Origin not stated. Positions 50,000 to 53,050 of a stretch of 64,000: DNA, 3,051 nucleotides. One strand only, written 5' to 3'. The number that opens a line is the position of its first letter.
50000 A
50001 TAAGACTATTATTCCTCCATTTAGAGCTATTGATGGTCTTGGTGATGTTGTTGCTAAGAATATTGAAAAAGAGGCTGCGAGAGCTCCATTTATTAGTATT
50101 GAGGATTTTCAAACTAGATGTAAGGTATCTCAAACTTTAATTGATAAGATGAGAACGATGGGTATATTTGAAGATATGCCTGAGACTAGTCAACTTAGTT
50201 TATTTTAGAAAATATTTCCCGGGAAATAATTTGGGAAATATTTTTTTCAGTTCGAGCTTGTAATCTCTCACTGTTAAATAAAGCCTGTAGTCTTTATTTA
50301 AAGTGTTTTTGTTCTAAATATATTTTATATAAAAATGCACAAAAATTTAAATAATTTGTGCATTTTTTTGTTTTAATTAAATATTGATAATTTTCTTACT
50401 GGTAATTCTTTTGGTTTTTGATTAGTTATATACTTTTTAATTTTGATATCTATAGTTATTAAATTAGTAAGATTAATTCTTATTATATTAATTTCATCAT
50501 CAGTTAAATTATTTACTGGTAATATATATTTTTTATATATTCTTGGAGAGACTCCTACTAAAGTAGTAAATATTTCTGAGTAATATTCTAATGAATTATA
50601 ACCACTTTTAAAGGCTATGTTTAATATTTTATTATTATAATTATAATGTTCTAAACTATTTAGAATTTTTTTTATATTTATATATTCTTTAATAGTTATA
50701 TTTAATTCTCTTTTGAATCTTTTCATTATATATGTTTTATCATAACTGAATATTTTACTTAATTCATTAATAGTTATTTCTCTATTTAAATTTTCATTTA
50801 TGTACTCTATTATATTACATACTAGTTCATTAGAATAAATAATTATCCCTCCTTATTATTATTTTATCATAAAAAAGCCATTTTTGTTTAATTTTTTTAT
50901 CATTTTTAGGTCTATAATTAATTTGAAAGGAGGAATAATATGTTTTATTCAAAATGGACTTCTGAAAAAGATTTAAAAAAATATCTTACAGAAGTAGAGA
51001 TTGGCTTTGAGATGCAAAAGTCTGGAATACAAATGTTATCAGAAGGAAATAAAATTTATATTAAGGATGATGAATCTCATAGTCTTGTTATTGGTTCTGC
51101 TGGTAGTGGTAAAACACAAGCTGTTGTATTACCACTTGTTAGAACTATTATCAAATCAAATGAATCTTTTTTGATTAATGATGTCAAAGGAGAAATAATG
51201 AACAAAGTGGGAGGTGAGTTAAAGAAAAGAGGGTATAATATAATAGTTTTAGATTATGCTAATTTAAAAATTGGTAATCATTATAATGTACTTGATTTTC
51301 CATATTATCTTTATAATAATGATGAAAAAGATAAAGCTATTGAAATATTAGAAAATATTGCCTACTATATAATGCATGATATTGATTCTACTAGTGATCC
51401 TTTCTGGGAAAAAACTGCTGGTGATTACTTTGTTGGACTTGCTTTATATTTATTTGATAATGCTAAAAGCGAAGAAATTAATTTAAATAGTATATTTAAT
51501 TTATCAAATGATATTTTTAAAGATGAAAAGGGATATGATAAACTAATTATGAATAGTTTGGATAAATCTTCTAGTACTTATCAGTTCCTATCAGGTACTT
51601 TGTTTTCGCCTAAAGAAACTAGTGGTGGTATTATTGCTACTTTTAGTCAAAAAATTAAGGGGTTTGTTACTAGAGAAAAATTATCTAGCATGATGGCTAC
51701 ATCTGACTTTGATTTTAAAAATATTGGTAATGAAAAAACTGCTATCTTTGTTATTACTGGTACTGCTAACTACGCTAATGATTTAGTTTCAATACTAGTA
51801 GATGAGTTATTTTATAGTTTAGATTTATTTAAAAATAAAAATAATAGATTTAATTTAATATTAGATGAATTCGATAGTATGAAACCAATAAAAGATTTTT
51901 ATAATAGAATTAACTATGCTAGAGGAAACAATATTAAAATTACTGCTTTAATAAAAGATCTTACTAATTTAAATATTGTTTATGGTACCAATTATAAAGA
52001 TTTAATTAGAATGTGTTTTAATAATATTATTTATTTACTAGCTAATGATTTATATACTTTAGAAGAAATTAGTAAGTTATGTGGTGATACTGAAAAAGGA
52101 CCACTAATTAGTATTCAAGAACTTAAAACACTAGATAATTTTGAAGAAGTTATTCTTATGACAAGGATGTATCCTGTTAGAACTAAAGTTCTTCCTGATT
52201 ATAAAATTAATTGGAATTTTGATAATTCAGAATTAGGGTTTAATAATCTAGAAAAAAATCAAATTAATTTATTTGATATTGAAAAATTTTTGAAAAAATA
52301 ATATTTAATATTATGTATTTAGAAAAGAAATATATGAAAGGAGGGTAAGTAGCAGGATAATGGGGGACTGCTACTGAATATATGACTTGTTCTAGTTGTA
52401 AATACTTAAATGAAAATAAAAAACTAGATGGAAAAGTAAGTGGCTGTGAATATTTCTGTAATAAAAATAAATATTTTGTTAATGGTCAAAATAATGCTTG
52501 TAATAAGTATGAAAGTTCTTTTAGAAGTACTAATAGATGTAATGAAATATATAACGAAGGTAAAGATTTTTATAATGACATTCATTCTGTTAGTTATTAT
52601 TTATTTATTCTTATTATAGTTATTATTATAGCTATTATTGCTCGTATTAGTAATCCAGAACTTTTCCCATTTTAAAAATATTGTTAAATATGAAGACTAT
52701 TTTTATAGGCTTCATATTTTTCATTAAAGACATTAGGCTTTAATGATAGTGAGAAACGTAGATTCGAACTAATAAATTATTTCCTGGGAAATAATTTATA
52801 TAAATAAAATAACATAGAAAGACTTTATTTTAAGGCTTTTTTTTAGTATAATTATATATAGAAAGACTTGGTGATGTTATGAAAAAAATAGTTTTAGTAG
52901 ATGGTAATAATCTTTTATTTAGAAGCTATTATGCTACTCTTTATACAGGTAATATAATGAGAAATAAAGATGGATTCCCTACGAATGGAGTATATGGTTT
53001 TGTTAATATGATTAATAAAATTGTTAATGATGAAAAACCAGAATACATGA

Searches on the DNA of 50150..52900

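Call 15: search_rna_families(source=window, start=50150, end=52900, threshold=evalue, max_evalue=10)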
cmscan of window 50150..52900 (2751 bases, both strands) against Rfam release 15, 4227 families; matches with E-value up to 10: 5.
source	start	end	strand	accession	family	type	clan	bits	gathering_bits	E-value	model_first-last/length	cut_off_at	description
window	50947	51005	+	RF00063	SscA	Gene;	-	21.2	60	2.3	1-96/96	no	SscA RNA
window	52482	52534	-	RF01392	isrI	Gene; sRNA;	-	19.1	45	5.8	1-98/98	no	isrI Hfq binding RNA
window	51079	51159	+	RF00678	mir-140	Gene; miRNA;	-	16.8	70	2.5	1-79/79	no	mir-140 microRNA precursor family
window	50333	50363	-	RF04235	mir-242_2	Gene; miRNA;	-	15.5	56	6.7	25-59/81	no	mir-242_2 microRNA precursor family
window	52348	52375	+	RF01696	Chlorobi-1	Gene; sRNA;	-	13.2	50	5.4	26-51/67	no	Chlorobi-1 RNA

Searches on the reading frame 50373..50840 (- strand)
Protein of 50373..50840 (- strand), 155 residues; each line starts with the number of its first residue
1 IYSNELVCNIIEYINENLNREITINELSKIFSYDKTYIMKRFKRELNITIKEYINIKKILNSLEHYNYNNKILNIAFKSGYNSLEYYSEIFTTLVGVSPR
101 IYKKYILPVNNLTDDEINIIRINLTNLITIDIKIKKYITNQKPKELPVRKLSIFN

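Call 16: search_protein_families(library=pfam, proteins=[window:50373-50840:-], max_evalue=0.01)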
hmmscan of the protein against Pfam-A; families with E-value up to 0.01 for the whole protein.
window:50373-50840:- (155 aa): 2 families
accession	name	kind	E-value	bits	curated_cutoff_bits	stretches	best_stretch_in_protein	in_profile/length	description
PF00165.29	HTH_AraC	-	4e-15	55.9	26.6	2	14-55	1-42/42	Bacterial regulatory helix-turn-helix proteins, AraC family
PF12833.13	HTH_18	-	4.9e-09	36.8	33.6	1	27-104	1-79/80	Helix-turn-helix domain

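Call 17: search_protein_families(library=ncbifam, proteins=[window:50373-50840:-], max_evalue=0.01)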
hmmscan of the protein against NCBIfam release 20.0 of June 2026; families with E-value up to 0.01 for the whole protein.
window:50373-50840:- (155 aa): 21 families
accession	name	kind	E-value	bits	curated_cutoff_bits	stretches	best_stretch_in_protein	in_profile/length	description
TIGR04094.1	adjacent_YSIRK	equivalog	2.3e-17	63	200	1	5-103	285-383/383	YSIRK-targeted surface antigen transcriptional regulator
NF007693.0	PRK10371.1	equivalog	3.6e-14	52.7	253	1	6-104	199-298/309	transcriptional regulator MelR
NF047455.1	TF_Staph_AryK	equivalog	6.2e-12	44.6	850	1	7-108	159-261/759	transcriptional regulator AryK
NF012144.2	ramA_TF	equivalog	7e-12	45.8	180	1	3-104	3-105/108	RamA family antibiotic efflux transcriptional regulator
NF007584.0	PRK10219.1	equivalog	1.6e-10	41.3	174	1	4-104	4-105/107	superoxide response transcriptional regulator SoxS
NF007860.0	PRK10572.1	equivalog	4.1e-09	35.7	208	1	7-106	185-285/292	arabinose operon transcriptional regulator AraC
NF033869.1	viru_reg_Rsp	equivalog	2.1e-08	33.1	400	1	4-114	146-257/701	AraC family transcriptional regulator Rsp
NF047788.1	TransRegPocR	equivalog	7.4e-08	32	500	1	9-105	193-290/296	transcriptional regulator PocR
NF012198.0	MarA_TF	equivalog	1.8e-07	31.4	250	1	8-103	12-108/124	MDR efflux pump AcrAB transcriptional activator MarA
NF008564.0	PRK11511.1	equivalog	2.1e-07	31.1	202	1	8-103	12-108/127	MDR efflux pump AcrAB transcriptional activator MarA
NF010028.0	PRK13503.1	equivalog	2.2e-07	30.5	288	1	7-102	173-269/278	HTH-type transcriptional activator RhaS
NF006902.0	PRK09393.1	equivalog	4e-07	29.5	425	1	6-105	221-321/327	transcriptional regulator FtrA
NF049932.1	TranspRegBtr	equivalog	2.1e-06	26.5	900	1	10-104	169-264/531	bacillibactin transport transcriptional regulator Btr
NF010025.2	PRK13500.1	equivalog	0.00028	20.6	525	1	4-104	175-276/282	HTH-type transcriptional activator RhaR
NF010026.0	PRK13501.1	equivalog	0.00032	20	363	1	16-108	187-280/290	HTH-type transcriptional activator RhaR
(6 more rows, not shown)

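Call 68: search_protein_families(library=padloc, proteins=[window:50373-50840:-], max_evalue=0.001)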
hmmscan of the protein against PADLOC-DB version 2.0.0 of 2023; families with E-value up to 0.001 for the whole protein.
window:50373-50840:- (155 aa): 0 families
